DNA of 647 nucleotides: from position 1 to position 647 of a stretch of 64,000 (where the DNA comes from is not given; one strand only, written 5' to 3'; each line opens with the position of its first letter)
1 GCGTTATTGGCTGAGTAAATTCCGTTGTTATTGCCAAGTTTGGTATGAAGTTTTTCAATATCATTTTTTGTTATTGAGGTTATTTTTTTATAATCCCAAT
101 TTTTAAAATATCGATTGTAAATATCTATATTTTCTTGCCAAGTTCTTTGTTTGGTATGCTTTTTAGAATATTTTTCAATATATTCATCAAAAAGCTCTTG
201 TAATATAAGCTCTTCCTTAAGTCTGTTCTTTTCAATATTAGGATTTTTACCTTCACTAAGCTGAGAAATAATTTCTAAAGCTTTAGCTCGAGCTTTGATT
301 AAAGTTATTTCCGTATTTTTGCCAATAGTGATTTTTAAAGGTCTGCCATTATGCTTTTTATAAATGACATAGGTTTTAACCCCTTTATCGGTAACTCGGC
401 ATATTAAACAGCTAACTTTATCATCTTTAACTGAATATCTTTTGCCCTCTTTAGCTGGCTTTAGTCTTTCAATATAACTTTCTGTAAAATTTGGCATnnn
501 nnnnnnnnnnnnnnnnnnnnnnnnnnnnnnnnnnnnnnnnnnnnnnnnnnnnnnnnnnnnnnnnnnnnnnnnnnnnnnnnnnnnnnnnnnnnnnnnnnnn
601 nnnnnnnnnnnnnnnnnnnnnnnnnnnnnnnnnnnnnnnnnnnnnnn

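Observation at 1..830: Junction of an integrated mobile element: tyrosine integrase, arm-type repeats, tRNA 3'-end core with its own terminator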

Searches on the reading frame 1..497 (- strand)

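Call 5: search_protein_families(library=pfam, proteins=[window:1-497:-], max_evalue=1)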
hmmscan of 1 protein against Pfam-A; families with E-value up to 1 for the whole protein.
window:1-497:- (165 aa): 2 families
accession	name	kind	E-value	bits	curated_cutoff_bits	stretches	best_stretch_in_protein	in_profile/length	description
PF13356.12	Arm-DNA-bind_3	-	1.2e-10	41.7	27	1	5-91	2-81/83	Arm DNA-binding domain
PF16593.10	Cas9-BH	-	0.055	13.6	26.3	1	98-111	20-33/33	Bridge helix of CRISPR-associated endonuclease Cas9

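Call 11: find_homologous_proteins(query=window:1-497:-)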
Query window:1-497:-: 44 candidates shared short words with the query, none scored E <= 0.001.

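Call 23: search_dna_similar(query=window:1-497:-, collection=phages, mode=protein, max_evalue=0.001, max_rows=15)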
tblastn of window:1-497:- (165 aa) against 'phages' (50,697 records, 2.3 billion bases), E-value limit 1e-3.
Records with a match: 16; places in all: 16; records where one place covers at least 80% of the query: 10.
Best place of each record, by identity: <60% 16.
By first word of the organism name: Acinetobacter 6; Moraxella 3; Escherichia 3; Bradyrhizobium 1; Proteus 1; Pseudomonas 1; Pantoea 1.
By host as written in the record: Moraxella catarrhalis 3; - 3; Escherichia coli K-12 2; Acinetobacter baumannii 1; Acinetobacter baumannii Ab105 1; Acinetobacter baumannii MDR-TJ 1; Bradyrhizobium diazoefficiens USDA110 1; Proteus vulgaris 1; and 3 more.
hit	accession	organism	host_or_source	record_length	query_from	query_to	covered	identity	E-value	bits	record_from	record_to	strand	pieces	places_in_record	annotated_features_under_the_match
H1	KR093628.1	Moraxella phage Mcat4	Moraxella catarrhalis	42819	4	154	92%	29.6%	2e-8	58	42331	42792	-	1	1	integrase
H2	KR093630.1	Moraxella phage Mcat6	Moraxella catarrhalis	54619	4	154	92%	29.0%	4e-8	57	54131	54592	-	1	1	integrase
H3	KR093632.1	Moraxella phage Mcat8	Moraxella catarrhalis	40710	4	154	92%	28.4%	2e-7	55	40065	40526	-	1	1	integrase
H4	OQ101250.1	Acinetobacter phage Acba_1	Acinetobacter baumannii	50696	14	147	81%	29.2%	2e-6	52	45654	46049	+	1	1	integrase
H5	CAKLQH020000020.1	Acinetobacter phage MD-2021a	not known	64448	14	147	81%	29.2%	2e-6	52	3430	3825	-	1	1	phage integrase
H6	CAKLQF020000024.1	Acinetobacter phage MD-2021a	not known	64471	14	147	81%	29.2%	2e-6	52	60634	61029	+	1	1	phage integrase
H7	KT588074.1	Acinetobacter phage Ab105-1phi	Acinetobacter baumannii Ab105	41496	14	147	81%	28.5%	5e-6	51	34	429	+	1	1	integrase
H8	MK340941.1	Acinetobacter phage AbTJ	Acinetobacter baumannii MDR-TJ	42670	14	147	81%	28.5%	5e-6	51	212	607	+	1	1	integrase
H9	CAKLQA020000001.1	Acinetobacter phage MD-2021a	not known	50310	14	147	81%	28.5%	5e-6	51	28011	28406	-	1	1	phage integrase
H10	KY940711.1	Bradyrhizobium phage BDU-MI-1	Bradyrhizobium diazoefficiens USDA110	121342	5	146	86%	26.0%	5e-7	54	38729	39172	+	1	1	integrase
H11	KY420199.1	Proteus phage vB_PvuS_Pm34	Proteus vulgaris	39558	4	121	72%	30.9%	6e-4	45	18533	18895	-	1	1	integrase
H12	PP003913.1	Pseudomonas phage vB_Pae_U1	Pseudomonas aeruginosa ST773 ...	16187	18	148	79%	27.8%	4e-6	51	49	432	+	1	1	integrase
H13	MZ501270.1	Pantoea phage AH07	Pantoea sp.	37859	31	117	53%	32.6%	1e-4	47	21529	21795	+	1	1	29: integrase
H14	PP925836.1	Escherichia phage MagusPhagus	Escherichia coli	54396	31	108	47%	31.7%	4e-4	45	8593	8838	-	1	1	hypothetical protein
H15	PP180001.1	Escherichia phage mEp010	Escherichia coli K-12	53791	31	108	47%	30.5%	4e-4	45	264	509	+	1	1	integrase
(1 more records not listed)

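Call 29: search_protein_representatives(protein=window:1-497:-)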
Query: 165 residues. Proteins with E-value up to 0.001 (for the whole library): 5225; up to 1e-10: 846; up to 1e-30: 3. The best 150 are listed.
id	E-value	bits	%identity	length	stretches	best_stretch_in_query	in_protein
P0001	7.0e-33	130.0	42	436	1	3-164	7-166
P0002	3.5e-32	127.7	43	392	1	3-164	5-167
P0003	9.8e-32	126.3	44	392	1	3-164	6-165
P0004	3.7e-28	114.6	42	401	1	2-164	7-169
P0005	9.4e-28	113.3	44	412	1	3-164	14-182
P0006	1.9e-27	112.3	40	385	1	4-164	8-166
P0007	4.8e-27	111.0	41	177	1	3-159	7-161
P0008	7.0e-27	110.5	37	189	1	3-164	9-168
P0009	8.4e-27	110.2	38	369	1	3-164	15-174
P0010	1.0e-26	109.9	39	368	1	3-164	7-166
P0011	1.6e-26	109.3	39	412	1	3-164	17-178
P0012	1.7e-26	109.3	37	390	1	3-164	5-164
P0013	3.5e-26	108.2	40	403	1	5-164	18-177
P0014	4.4e-26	107.9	37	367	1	3-164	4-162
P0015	7.8e-26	107.1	39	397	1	15-164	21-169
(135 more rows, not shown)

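Call 30: search_protein_families(library=pfam, proteins=[P0001, P0002, P0003, P0004, P0005, P0006], max_evalue=0.001)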
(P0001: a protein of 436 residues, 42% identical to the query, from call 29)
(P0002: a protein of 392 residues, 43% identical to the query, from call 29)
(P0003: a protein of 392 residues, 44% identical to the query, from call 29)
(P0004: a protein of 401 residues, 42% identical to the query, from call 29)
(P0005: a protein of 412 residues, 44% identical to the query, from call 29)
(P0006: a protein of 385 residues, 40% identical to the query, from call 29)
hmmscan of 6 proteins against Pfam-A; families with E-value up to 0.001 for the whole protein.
P0001 (436 aa): 3 families
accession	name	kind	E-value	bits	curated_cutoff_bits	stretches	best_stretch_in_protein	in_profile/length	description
PF00589.27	Phage_integrase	-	5e-21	75.7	27.1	1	205-411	3-169/172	Phage integrase family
PF13356.12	Arm-DNA-bind_3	-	5.1e-13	49.4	27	1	8-96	1-82/83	Arm DNA-binding domain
PF22022.2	Phage_int_M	-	3.7e-06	27.5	27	1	110-194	12-94/96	Phage integrase central domain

P0002 (392 aa): 2 families
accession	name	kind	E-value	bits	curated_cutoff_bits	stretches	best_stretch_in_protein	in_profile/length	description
PF00589.27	Phage_integrase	-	1.1e-28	100.5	27.1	1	205-364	2-168/172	Phage integrase family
PF13356.12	Arm-DNA-bind_3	-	1e-12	48.4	27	1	6-95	1-82/83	Arm DNA-binding domain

P0003 (392 aa): 4 families
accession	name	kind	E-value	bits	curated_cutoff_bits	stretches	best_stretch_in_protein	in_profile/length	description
PF00589.27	Phage_integrase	-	2.3e-29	102.8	27.1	1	203-368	2-168/172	Phage integrase family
PF13356.12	Arm-DNA-bind_3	-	7.1e-13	48.9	27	1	8-94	2-81/83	Arm DNA-binding domain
PF24624.1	Int_N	-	7.4e-05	23.8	27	1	101-196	4-100/100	Phage integrase, N-terminal domain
PF22022.2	Phage_int_M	-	0.00036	21.2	27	0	132-193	33-94/96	Phage integrase central domain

P0004 (401 aa): 2 families
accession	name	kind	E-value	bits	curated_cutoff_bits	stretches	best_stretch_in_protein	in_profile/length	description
PF00589.27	Phage_integrase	-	2.7e-27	96.1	27.1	1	207-368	2-169/172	Phage integrase family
PF13356.12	Arm-DNA-bind_3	-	3.4e-08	33.9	27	1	10-96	2-83/83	Arm DNA-binding domain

P0005 (412 aa): 3 families
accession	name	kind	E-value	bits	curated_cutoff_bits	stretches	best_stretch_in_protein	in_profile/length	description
PF00589.27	Phage_integrase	-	1.1e-27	97.3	27.1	1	221-389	2-170/172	Phage integrase family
PF13356.12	Arm-DNA-bind_3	-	2.4e-15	56.9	27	1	15-104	1-83/83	Arm DNA-binding domain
PF24624.1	Int_N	-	5.6e-05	24.2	27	1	113-211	4-97/100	Phage integrase, N-terminal domain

P0006 (385 aa): 2 families
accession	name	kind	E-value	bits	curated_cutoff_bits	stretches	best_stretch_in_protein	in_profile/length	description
PF00589.27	Phage_integrase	-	5.5e-27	95.1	27.1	1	205-366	2-170/172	Phage integrase family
PF13356.12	Arm-DNA-bind_3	-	3.6e-14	53.1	27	1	8-95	1-81/83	Arm DNA-binding domain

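Call 33: find_homologous_proteins(query=A1, max_evalue=1e-20)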
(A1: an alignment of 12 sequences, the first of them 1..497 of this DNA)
Query A1 (12 sequences) (165 aa, profile of the alignment): 1788 proteins with E <= 1e-20 among 8000 candidates; the best 120 are listed.
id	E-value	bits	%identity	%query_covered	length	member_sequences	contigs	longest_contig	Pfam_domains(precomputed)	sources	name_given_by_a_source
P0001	2.0e-170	585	41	98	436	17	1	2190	PF22022.3,PF13356.13,PF00589.28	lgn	-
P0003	2.1e-170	585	44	98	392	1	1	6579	PF13356.13,PF00589.28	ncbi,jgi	jgi:integrase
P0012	6.6e-170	583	37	98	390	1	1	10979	PF13356.13,PF00589.28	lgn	-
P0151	2.0e-169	582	96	100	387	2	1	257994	PF13356.13,PF00589.28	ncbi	ncbi:MAG: tyrosine-type recombinase/integrase [Alphaproteobacteria bacterium]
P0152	3.7e-166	571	41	98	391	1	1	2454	PF13356.13,PF00589.28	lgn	-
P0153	6.2e-166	570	42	98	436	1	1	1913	PF22022.3,PF13356.13,PF00589.28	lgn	-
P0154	1.6e-165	569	42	98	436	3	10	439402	PF22022.3,PF13356.13,PF00589.28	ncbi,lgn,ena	-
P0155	1.8e-165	569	43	98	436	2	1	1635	PF22022.3,PF13356.13,PF00589.28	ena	-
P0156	2.9e-165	568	42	98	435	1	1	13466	PF22022.3,PF13356.13,PF00589.28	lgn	-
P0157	1.1e-164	566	41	98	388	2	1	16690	PF13356.13,PF00589.28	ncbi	-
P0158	1.4e-164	566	48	98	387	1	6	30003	PF13356.13,PF00589.28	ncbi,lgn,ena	-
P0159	1.8e-164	565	49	98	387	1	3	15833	PF13356.13,PF00589.28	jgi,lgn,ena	-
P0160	2.3e-164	565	44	98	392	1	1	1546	PF13356.13,PF00589.28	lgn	-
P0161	3.0e-164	565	48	98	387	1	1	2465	PF13356.13,PF00589.28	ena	-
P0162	9.3e-164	563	42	98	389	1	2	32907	PF13356.13,PF00589.28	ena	-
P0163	1.1e-163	563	40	98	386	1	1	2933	PF13356.13,PF00589.28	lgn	-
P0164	1.4e-163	562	39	98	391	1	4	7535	PF13356.13,PF00589.28,PF24624.2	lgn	-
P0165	2.3e-163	562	43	98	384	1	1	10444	PF13356.13,PF00589.28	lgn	-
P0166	3.0e-163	561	37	98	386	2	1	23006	PF13356.13,PF00589.28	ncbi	-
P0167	4.9e-163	561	38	98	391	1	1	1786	PF22022.3,PF13356.13,PF00589.28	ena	-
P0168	5.0e-163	560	38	98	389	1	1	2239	PF13356.13,PF00589.28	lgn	-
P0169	5.2e-163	560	41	98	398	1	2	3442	PF13356.13,PF00589.28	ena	-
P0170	5.3e-163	560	41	98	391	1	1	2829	PF22022.3,PF13356.13,PF00589.28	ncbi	-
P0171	5.6e-163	560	40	98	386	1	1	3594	PF13356.13,PF00589.28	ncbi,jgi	jgi:integrase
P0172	1.5e-162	559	37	98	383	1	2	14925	PF13356.13,PF00589.28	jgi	jgi:integrase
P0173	2.3e-162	558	41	98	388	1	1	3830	PF13356.13,PF00589.28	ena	-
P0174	2.7e-162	558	41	98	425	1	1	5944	PF13356.13,PF00589.28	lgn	-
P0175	2.7e-162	558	46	98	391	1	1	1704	PF13356.13,PF00589.28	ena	-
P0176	2.8e-162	558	38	98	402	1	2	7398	PF13356.13,PF00589.28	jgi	jgi:integrase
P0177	3.3e-162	558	44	98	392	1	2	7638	PF13356.13,PF00589.28,PF24624.2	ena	-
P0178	4.1e-162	557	45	98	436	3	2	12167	PF22022.3,PF13356.13,PF00589.28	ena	-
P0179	5.0e-162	557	37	98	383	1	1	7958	PF22022.3,PF13356.13,PF00589.28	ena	-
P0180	6.0e-162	557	36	98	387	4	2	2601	PF13356.13,PF00589.28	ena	-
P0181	6.4e-162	557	37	98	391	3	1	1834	PF13356.13,PF00589.28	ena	-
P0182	6.5e-162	557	42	98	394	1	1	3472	PF13356.13,PF00589.28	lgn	-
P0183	7.7e-162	557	40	98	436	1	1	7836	PF13356.13,PF00589.28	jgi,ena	-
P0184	8.6e-162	556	42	98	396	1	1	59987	PF13356.13,PF00589.28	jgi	jgi:integrase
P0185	8.8e-162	556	38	98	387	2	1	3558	PF13356.13,PF00589.28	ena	-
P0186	8.9e-162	556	37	98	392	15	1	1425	PF13356.13,PF00589.28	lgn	-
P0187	1.1e-161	556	35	98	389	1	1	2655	PF13356.13,PF00589.28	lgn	-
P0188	1.1e-161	556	37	98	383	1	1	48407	PF13356.13,PF00589.28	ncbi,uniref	ncbi:tyrosine-type recombinase/integrase [Celeribacter sp.]|uniref:tyrosine-type recombinase/integra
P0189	1.6e-161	556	36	98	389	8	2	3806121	PF13356.13,PF00589.28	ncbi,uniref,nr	ncbi:tyrosine-type recombinase/integrase [Rhodobacter capsulatus]|uniref:tyrosine-type recombinase/i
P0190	1.8e-161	555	38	98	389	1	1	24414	PF13356.13,PF00589.28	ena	-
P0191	2.1e-161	555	41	98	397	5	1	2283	PF13356.13,PF00589.28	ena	-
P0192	3.2e-161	555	47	98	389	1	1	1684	PF13356.13,PF00589.28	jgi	jgi:integrase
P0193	4.1e-161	554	43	98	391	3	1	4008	PF13356.13,PF00589.28,PF24624.2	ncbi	-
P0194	4.1e-161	554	40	98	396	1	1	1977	PF13356.13,PF00589.28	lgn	-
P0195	4.3e-161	554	39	98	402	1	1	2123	PF13356.13,PF00589.28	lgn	-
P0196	4.5e-161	554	42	98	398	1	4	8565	PF13356.13,PF00589.28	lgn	-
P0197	5.0e-161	554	40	98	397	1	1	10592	PF22022.3,PF13356.13,PF00589.28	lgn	-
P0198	5.2e-161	554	36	98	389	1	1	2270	PF13356.13,PF00589.28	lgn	-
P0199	5.3e-161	554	36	98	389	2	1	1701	PF13356.13,PF00589.28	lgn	-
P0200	6.1e-161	554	38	98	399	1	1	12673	PF13356.13,PF00589.28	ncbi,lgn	-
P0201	6.4e-161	554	40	98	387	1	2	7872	PF13356.13,PF00589.28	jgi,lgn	jgi:integrase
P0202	7.0e-161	553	35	98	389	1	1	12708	PF13356.13,PF00589.28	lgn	-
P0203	9.5e-161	553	41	98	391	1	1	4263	PF13356.13,PF00589.28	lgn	-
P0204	1.9e-160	552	38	98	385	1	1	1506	PF13356.13,PF00589.28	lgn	-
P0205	1.9e-160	552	38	98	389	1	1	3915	PF13356.13,PF00589.28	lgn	-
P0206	1.9e-160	552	40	98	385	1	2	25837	PF13356.13,PF00589.28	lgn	-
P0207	2.1e-160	552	35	98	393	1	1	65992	PF22022.3,PF13356.13,PF00589.28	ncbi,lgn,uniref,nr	ncbi:tyrosine-type recombinase/integrase [Rhodovulum marinum]|uniref:Site-specific recombinase XerD 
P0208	2.1e-160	552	38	98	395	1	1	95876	PF22022.3,PF13356.13,PF00589.28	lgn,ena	-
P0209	2.2e-160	552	41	98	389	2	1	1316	PF13356.13,PF00589.28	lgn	-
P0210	2.3e-160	552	36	98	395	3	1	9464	PF13356.13,PF00589.28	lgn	-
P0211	2.3e-160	552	37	98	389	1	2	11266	PF13356.13,PF00589.28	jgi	jgi:integrase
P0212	2.6e-160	552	37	98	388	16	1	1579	PF13356.13,PF00589.28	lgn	-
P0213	2.9e-160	551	41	98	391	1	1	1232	PF13356.13,PF00589.28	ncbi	-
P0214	2.9e-160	551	40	98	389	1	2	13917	PF13356.13,PF00589.28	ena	-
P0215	3.2e-160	551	38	98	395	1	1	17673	PF22022.3,PF13356.13,PF00589.28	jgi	-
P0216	3.2e-160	551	48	98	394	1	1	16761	PF13356.13,PF00589.28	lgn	-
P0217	3.5e-160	551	44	98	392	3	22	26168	PF22022.3,PF13356.13,PF00589.28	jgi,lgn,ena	-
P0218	3.8e-160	551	36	98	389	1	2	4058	PF13356.13,PF00589.28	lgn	-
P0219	4.0e-160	551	46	98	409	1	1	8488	PF13356.13,PF00589.28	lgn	-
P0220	4.2e-160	551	40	98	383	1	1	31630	PF13356.13,PF00589.28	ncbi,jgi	jgi:integrase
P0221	4.2e-160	551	43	99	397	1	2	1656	PF13356.13,PF00589.28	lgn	-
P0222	4.4e-160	551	44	98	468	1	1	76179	PF13356.13,PF00589.28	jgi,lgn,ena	-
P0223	4.6e-160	551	35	98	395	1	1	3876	PF13356.13,PF00589.28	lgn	-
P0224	4.9e-160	551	43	98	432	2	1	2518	PF22022.3,PF13356.13,PF00589.28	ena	-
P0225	5.1e-160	551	37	98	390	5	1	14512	PF13356.13,PF00589.28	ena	-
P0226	5.7e-160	550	41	98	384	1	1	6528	PF13356.13,PF00589.28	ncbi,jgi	jgi:integrase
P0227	6.3e-160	550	42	98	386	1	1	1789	PF13356.13,PF00589.28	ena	-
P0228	6.4e-160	550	39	98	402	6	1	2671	PF13356.13,PF00589.28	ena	-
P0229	6.4e-160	550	38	98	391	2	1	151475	PF13356.13,PF00589.28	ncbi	-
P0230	6.6e-160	550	43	98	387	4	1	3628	PF13356.13,PF00589.28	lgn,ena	-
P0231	6.6e-160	550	44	98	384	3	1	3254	PF13356.13,PF00589.28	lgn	-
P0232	7.8e-160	550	34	98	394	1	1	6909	PF13356.13,PF00589.28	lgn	-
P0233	7.9e-160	550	36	98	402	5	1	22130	PF13356.13,PF00589.28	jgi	jgi:integrase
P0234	1.2e-159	549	36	98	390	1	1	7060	PF13356.13,PF00589.28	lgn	-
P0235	1.3e-159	549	38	98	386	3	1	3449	PF22022.3,PF13356.13,PF00589.28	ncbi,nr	ncbi:MAG: tyrosine-type recombinase/integrase [Marinosulfonomonas sp.]|nr:tyrosine-type recombinase/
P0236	1.4e-159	549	36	98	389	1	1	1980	PF13356.13,PF00589.28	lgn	-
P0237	1.4e-159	549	37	98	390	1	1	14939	PF13356.13,PF00589.28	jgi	-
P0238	1.5e-159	549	35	98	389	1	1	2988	PF22022.3,PF13356.13,PF00589.28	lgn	-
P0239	1.5e-159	549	38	98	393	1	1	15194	PF13356.13,PF00589.28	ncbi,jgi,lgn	-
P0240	1.9e-159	549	39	98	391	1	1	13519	PF13356.13,PF00589.28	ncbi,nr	ncbi:MAG: tyrosine-type recombinase/integrase [Alphaproteobacteria bacterium]|nr:tyrosine-type recom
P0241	1.9e-159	549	36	98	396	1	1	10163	PF22022.3,PF13356.13,PF00589.28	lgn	-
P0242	2.2e-159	548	41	98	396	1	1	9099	PF13356.13,PF00589.28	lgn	-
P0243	2.3e-159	548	45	98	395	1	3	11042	PF22022.3,PF13356.13,PF00589.28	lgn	-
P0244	2.3e-159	548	47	98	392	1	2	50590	PF22022.3,PF13356.13,PF00589.28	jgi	jgi:integrase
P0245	2.4e-159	548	35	98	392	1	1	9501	PF13356.13,PF00589.28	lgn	-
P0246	2.5e-159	548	38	98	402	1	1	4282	PF13356.13,PF00589.28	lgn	-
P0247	2.6e-159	548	41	98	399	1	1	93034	PF13356.13,PF00589.28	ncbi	-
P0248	2.7e-159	548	43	98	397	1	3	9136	PF13356.13,PF00589.28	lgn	-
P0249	2.7e-159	548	40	98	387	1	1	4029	PF13356.13,PF00589.28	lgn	-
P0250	2.7e-159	548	38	98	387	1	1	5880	PF13356.13,PF00589.28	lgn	-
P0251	2.8e-159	548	41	98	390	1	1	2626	PF13356.13,PF00589.28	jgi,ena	-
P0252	2.8e-159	548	43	98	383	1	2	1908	PF13356.13,PF00589.28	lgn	-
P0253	2.9e-159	548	42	98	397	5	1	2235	PF13356.13,PF00589.28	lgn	-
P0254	2.9e-159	548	39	98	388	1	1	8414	PF13356.13,PF00589.28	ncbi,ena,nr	ncbi:MAG TPA: tyrosine-type recombinase/integrase [Alphaproteobacteria bacterium]|nr:tyrosine-type r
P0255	3.3e-159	548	43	98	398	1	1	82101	PF22022.3,PF13356.13,PF00589.28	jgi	jgi:integrase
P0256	3.9e-159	548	43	98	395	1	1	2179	PF22022.3,PF13356.13,PF00589.28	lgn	-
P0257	4.2e-159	548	35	98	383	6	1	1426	PF13356.13,PF00589.28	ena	-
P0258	4.7e-159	547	35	85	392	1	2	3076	PF13356.13,PF00589.28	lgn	-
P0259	4.8e-159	547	40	98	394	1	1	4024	PF13356.13,PF00589.28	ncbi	-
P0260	6.9e-159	547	40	98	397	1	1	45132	PF13356.13,PF00589.28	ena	-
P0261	6.9e-159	547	36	98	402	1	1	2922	PF13356.13,PF00589.28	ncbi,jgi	jgi:integrase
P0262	7.1e-159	547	40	98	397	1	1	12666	PF13356.13,PF00589.28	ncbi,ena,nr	ncbi:MAG TPA: tyrosine-type recombinase/integrase [Alphaproteobacteria bacterium]|nr:tyrosine-type r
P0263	7.1e-159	547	35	98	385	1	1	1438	PF13356.13,PF00589.28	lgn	-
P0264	7.3e-159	547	36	98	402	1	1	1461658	PF13356.13,PF00589.28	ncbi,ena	-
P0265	7.5e-159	547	35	98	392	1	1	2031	PF13356.13,PF00589.28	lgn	-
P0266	7.5e-159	547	36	98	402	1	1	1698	PF13356.13,PF00589.28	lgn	-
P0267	7.8e-159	547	36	98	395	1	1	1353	PF13356.13,PF00589.28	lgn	-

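Call 34: find_encoding_contigs(protein=P0151, flank=10000, max_places=6)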
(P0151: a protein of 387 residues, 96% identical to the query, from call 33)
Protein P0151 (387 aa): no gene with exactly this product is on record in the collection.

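Call 35: list_cluster_members(proteins=[P0151])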
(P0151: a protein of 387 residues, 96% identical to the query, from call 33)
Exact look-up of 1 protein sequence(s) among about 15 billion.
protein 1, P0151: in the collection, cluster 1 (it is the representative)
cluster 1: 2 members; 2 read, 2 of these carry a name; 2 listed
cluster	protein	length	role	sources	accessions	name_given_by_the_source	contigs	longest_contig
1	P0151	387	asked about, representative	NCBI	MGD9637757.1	MAG: tyrosine-type recombinase/integrase [Alphaproteobacteria bacterium]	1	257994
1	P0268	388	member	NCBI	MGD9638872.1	MAG: tyrosine-type recombinase/integrase [Alphaproteobacteria bacterium]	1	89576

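Call 38: find_encoding_contigs(protein=P0268, flank=10000, max_places=6)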
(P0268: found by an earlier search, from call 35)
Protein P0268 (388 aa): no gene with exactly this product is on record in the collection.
